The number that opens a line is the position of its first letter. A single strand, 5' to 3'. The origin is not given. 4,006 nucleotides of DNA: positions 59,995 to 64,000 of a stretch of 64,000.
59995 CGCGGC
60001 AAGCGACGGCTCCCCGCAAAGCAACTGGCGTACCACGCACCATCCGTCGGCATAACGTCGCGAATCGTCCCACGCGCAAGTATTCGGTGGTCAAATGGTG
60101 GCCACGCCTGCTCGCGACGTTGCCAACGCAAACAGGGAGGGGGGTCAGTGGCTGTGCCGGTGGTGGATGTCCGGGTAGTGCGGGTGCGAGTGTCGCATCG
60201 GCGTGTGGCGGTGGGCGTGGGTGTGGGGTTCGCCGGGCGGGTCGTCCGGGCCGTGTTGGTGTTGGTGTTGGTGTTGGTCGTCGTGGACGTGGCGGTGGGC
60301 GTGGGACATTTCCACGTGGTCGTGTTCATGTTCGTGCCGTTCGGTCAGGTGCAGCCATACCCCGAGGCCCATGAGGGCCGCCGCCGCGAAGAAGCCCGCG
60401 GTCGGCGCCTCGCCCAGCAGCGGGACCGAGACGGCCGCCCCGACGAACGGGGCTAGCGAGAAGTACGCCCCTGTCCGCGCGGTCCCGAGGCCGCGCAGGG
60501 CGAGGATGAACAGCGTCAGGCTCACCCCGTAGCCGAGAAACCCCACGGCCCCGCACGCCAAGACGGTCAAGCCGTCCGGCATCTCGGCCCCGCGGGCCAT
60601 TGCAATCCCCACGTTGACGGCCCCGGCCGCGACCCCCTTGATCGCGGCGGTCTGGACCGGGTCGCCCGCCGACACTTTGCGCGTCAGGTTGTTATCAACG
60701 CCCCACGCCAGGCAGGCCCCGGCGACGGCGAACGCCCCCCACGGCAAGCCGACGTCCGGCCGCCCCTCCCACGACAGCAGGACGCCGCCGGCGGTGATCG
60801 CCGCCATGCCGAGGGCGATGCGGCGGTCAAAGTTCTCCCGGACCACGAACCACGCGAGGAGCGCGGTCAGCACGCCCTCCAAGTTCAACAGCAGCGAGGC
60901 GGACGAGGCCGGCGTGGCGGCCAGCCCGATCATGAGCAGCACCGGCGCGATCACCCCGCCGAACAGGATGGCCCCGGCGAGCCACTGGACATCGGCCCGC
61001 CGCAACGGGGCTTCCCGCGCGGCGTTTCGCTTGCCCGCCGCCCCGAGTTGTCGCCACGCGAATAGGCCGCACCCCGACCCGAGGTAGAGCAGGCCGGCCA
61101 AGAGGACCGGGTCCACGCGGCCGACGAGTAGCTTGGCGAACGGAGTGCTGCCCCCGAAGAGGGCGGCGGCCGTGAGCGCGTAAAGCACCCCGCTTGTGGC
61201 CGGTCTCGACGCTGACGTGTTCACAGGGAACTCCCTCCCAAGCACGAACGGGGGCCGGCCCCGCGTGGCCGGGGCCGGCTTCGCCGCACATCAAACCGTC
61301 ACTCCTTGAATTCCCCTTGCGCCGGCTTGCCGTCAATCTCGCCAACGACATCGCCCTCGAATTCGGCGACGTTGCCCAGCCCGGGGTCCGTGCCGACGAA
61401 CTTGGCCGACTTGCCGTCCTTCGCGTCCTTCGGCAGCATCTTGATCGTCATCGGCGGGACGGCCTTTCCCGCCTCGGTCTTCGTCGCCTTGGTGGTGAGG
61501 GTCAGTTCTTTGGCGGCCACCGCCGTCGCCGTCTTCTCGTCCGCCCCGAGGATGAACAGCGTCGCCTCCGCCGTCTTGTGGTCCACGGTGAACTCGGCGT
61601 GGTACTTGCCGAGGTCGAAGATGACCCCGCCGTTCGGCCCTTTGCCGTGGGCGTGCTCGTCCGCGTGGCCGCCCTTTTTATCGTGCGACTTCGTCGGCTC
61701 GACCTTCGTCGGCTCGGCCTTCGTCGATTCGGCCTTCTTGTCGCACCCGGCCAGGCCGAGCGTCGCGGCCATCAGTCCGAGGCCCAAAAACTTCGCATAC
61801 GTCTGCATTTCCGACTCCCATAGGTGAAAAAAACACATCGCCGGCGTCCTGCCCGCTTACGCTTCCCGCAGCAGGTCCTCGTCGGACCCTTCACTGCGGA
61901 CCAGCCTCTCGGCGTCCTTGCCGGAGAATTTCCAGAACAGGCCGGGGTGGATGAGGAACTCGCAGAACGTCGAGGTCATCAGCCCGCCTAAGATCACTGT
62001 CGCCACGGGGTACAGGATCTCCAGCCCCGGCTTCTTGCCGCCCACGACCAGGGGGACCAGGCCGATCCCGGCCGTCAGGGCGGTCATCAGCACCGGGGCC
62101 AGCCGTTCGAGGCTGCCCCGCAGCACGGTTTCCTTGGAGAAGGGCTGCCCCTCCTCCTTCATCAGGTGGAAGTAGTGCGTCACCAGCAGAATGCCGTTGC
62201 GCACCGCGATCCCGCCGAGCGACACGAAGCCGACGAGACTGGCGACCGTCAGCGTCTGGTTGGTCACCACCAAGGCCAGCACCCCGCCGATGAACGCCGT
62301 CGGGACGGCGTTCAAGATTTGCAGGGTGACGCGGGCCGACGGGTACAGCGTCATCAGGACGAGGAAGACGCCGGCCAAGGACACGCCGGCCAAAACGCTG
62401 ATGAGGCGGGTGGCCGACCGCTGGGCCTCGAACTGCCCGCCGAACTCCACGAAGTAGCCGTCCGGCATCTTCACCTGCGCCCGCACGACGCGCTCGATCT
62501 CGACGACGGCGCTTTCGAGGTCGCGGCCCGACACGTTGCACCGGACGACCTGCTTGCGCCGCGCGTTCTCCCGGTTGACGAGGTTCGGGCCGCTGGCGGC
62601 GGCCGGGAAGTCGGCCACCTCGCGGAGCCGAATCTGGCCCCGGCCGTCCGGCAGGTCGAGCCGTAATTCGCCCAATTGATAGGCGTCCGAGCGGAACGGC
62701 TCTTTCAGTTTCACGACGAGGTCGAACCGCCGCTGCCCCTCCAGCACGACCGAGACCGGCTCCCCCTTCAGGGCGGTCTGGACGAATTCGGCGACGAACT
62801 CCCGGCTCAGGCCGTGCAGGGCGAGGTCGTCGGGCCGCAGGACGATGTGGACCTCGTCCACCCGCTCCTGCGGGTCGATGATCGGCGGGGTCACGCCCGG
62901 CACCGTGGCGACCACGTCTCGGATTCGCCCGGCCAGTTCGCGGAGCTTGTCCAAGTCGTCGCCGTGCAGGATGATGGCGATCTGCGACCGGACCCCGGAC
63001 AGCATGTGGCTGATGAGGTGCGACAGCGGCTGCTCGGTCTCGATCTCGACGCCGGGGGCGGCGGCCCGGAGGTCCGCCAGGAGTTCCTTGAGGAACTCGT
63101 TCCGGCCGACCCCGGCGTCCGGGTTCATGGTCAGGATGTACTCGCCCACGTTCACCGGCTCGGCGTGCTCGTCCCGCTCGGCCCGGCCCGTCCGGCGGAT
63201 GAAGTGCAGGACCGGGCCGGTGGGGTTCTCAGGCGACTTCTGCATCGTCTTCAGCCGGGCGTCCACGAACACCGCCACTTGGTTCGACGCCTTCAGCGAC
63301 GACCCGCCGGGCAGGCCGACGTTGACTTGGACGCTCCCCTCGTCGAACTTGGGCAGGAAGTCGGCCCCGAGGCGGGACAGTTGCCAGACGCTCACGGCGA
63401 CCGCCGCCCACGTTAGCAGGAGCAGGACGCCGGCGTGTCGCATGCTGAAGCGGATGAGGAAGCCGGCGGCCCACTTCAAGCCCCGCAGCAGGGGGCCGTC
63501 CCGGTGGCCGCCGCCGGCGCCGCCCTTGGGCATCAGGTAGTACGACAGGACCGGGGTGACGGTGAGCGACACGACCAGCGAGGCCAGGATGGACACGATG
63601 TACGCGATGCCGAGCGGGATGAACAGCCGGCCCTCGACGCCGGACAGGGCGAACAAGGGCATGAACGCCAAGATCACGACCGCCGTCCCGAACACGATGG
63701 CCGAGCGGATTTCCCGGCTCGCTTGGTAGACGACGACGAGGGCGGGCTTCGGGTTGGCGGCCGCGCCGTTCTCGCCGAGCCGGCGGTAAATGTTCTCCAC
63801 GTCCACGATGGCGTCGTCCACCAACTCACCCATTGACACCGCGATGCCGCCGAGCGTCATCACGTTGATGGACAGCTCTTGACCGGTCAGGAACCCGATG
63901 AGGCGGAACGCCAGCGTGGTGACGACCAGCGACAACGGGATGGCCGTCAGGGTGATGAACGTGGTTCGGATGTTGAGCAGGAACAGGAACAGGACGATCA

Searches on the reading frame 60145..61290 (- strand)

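Call 31: search_protein_families(library=pfam, proteins=[window:60145-61290:-], max_evalue=0.001)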
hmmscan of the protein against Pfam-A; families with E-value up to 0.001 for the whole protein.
window:60145-61290:- (381 aa): 1 family
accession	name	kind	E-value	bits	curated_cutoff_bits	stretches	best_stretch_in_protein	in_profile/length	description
PF00892.27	EamA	-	7.4e-28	98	28.2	2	33-173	2-134/135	EamA-like transporter family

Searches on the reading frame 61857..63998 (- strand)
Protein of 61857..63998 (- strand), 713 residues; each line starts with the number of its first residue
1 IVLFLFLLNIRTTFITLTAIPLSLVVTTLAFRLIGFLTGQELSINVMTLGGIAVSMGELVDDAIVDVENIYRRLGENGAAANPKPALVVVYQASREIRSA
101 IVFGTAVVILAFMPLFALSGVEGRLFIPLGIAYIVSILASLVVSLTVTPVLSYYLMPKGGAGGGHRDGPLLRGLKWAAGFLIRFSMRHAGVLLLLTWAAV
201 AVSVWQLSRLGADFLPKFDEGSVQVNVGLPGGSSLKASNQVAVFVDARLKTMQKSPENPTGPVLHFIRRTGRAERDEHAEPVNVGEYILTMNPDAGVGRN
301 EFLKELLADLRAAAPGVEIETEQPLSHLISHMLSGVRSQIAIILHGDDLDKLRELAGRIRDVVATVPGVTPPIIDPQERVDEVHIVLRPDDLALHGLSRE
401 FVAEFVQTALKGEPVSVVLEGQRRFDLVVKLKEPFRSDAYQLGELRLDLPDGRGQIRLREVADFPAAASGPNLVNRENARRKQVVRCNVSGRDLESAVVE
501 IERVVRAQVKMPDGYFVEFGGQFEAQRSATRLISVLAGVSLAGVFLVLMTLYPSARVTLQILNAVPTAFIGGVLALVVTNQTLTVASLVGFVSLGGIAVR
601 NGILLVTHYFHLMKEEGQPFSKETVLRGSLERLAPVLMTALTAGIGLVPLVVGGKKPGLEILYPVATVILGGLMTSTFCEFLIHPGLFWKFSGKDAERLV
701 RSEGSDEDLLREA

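Call 78: search_protein_families(library=pfam, proteins=[window:61857-63998:-], max_evalue=0.0001)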
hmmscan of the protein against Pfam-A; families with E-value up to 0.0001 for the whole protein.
window:61857-63998:- (713 aa): 1 family
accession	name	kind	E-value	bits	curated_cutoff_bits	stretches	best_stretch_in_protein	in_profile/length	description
PF00873.25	ACR_tran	-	8.5e-148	494.3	28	1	1-691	346-1020/1021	AcrB/AcrD/AcrF family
